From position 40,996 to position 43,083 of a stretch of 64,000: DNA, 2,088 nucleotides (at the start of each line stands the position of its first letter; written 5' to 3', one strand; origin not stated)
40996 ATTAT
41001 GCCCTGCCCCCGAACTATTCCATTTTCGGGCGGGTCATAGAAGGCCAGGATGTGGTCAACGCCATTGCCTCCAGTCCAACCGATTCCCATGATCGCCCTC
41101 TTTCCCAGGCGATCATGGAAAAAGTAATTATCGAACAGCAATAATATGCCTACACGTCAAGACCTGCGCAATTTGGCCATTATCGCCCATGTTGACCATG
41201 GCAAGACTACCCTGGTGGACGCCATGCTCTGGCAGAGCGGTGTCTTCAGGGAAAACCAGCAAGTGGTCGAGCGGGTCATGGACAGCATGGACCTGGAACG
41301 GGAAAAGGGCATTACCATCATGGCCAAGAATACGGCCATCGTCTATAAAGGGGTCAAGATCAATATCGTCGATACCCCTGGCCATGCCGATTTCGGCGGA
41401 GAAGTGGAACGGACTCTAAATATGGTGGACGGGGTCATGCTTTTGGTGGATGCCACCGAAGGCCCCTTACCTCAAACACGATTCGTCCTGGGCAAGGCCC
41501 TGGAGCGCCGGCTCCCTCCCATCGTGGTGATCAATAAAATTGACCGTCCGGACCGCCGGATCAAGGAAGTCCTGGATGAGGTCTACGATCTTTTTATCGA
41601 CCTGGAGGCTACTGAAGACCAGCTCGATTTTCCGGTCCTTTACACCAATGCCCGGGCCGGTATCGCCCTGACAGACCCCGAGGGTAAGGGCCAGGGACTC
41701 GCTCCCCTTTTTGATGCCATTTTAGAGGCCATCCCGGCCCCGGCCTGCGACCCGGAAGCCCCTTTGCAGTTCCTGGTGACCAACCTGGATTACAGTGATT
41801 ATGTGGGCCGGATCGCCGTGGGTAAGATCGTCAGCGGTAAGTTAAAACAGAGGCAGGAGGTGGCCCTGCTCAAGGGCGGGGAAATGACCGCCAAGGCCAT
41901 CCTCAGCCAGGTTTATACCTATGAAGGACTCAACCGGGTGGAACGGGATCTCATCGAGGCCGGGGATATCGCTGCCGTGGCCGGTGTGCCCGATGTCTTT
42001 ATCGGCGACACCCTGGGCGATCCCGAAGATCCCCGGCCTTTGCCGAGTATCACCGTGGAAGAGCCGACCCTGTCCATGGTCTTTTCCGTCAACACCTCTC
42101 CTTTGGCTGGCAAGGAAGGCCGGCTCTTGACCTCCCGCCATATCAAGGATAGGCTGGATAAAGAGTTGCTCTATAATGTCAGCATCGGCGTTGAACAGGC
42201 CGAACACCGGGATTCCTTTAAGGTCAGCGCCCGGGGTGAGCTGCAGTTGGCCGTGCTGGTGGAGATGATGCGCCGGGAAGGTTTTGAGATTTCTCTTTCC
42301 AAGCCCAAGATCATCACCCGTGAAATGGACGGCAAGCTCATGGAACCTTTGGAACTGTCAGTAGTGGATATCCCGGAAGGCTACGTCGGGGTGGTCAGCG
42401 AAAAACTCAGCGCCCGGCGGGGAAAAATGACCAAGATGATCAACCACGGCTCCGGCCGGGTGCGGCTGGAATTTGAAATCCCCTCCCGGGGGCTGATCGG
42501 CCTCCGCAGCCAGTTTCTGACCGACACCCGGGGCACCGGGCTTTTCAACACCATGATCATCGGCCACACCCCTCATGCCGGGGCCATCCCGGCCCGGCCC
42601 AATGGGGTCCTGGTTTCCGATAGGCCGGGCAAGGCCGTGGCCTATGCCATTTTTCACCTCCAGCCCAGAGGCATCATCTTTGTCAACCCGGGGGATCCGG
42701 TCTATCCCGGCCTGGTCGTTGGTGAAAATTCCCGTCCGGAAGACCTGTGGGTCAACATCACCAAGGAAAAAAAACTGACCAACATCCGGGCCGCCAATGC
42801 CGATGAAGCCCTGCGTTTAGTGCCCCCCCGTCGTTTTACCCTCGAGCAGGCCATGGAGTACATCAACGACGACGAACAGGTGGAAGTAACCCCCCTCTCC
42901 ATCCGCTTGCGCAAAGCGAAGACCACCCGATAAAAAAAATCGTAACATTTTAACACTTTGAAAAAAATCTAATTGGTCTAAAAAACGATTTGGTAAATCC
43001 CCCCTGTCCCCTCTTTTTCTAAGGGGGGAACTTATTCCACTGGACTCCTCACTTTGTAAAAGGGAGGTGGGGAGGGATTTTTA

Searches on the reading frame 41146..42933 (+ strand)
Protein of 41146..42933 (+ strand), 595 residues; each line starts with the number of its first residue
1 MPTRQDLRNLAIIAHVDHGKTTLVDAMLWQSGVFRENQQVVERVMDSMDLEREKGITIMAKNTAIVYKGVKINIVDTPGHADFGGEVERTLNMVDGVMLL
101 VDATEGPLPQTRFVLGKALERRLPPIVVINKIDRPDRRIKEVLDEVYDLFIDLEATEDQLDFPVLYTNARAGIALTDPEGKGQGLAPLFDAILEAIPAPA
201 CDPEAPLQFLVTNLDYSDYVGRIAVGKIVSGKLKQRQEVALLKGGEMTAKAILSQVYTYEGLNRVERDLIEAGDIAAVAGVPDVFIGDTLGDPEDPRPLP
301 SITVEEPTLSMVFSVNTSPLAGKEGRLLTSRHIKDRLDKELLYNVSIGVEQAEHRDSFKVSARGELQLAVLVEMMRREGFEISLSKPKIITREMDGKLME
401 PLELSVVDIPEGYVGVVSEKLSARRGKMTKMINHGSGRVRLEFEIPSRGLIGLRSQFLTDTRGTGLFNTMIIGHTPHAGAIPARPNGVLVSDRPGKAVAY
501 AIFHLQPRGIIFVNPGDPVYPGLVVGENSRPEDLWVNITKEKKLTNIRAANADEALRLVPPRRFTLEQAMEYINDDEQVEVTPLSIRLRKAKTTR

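Call 71: list_cluster_members(proteins=[window:41146-42933:+, window:16612-18150:-, window:36685-37413:-])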
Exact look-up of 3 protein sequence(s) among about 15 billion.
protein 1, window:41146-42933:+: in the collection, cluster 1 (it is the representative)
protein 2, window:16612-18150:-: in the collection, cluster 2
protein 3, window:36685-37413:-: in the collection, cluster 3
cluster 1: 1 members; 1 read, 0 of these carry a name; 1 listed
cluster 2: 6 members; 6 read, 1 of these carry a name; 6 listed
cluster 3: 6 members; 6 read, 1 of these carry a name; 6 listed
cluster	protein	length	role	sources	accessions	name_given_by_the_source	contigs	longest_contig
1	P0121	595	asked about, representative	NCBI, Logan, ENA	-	-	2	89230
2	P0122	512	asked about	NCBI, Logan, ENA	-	-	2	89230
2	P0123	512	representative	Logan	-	-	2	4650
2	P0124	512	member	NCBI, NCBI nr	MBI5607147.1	MAG: flagellar M-ring protein FliF [Deltaproteobacteria bacterium] | flagellar M-ring protein FliF [Deltaproteobacteria bacterium]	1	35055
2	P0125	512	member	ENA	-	-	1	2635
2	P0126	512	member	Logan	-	-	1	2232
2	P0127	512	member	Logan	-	-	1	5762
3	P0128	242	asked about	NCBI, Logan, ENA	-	-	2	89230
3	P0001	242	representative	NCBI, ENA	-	-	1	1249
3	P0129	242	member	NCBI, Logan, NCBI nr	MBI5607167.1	MAG: OmpA family protein [Deltaproteobacteria bacterium] | OmpA family protein [Deltaproteobacteria bacterium]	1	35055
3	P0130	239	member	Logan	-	-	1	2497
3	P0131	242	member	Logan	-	-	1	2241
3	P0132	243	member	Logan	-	-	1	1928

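Call 72: find_encoding_contigs(protein=P0124, flank=10000, max_places=3)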
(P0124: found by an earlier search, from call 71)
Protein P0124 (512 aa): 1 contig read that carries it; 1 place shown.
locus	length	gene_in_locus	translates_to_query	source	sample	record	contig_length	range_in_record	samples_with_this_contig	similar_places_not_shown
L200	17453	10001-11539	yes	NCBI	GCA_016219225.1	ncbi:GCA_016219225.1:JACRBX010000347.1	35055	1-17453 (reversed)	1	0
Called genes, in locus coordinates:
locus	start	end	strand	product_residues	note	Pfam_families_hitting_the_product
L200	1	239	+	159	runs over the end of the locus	PF03975:CheD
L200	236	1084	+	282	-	PF08668:HDOD, PF18019:Cas3_HD (weak), PF01966:HD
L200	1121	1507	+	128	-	PF00072:Response_reg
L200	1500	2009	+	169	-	PF13690:CheX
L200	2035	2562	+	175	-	PF03975:CheD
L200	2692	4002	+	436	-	PF00072:Response_reg, PF00158:Sigma54_activat, PF14532:Sigma54_activ_2, PF00158:Sigma54_activat, PF25601:AAA_lid_14, PF02954:HTH_8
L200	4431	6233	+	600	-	PF07721:TPR_4 (faint), PF12895:ANAPC3 (faint), PF14559:TPR_19 (weak), PF13424:TPR_12 (weak), PF00515:TPR_1 (weak), PF07719:TPR_2 (weak), PF13414:TPR_11 (weak), PF13428:TPR_14 (weak), +5 more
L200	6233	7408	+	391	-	PF00989:PAS (weak), PF13188:PAS_8 (weak), PF08448:PAS_4 (faint), PF13426:PAS_9 (weak), PF00512:HisKA (weak), PF02518:HATPase_c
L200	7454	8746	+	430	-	PF00072:Response_reg, PF00158:Sigma54_activat, PF14532:Sigma54_activ_2, PF00004:AAA (weak), PF07728:AAA_5 (weak), PF25601:AAA_lid_14, PF02954:HTH_8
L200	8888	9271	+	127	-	PF00460:Flg_bb_rod (weak)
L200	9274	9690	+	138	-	PF00460:Flg_bb_rod (weak), PF06429:Flg_bbr_C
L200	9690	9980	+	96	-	PF02049:FliE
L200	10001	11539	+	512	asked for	PF01514:YscJ_FliF, PF08345:YscJ_FliF_C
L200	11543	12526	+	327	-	PF03448:MgtE_N (faint), PF14842:FliG_N, PF14841:FliG_M, PF14842:FliG_N (weak), PF01706:FliG_C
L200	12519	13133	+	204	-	PF02108:FliH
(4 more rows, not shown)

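Call 73: find_encoding_contigs(protein=P0129, flank=10000, max_places=3)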
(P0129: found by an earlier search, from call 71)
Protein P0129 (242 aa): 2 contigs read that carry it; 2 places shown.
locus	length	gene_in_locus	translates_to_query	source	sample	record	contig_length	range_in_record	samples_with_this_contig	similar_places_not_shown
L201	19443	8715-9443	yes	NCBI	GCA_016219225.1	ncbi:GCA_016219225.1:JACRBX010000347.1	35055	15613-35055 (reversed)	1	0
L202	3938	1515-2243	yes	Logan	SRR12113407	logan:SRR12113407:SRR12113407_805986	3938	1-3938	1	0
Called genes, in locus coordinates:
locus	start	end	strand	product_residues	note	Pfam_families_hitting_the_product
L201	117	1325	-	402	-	PF00768:Peptidase_S11, PF13354:Beta-lactamase2, PF07943:PBP5_C (weak)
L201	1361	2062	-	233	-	PF08901:DUF1847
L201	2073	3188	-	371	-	PF13484:Fer4_16, PF13646:HEAT_2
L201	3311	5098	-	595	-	PF00009:GTP_EFTU, PF22042:EF-G_D2 (faint), PF03144:GTP_EFTU_D2, PF00679:EFG_C, PF21018:BipA_C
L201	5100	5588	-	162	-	PF00160:Pro_isomerase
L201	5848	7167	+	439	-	PF02120:Flg_hook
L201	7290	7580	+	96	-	PF01312:Bac_export_2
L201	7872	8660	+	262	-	PF01618:MotA_ExbB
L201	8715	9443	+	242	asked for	PF13677:MotB_plug, PF00691:OmpA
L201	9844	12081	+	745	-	PF01627:Hpt, PF02895:H-kinase_dim, PF02518:HATPase_c, PF01584:CheW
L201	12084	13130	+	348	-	PF00072:Response_reg, PF01339:CheB_methylest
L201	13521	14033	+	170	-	PF01584:CheW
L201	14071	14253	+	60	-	PF12728:HTH_17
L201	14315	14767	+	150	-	PF17200:sCache_2, PF08269:dCache_2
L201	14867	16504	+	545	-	PF12729:4HB_MCP_1, PF00672:HAMP, PF00015:MCPsignal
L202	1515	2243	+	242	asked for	PF13677:MotB_plug, PF00691:OmpA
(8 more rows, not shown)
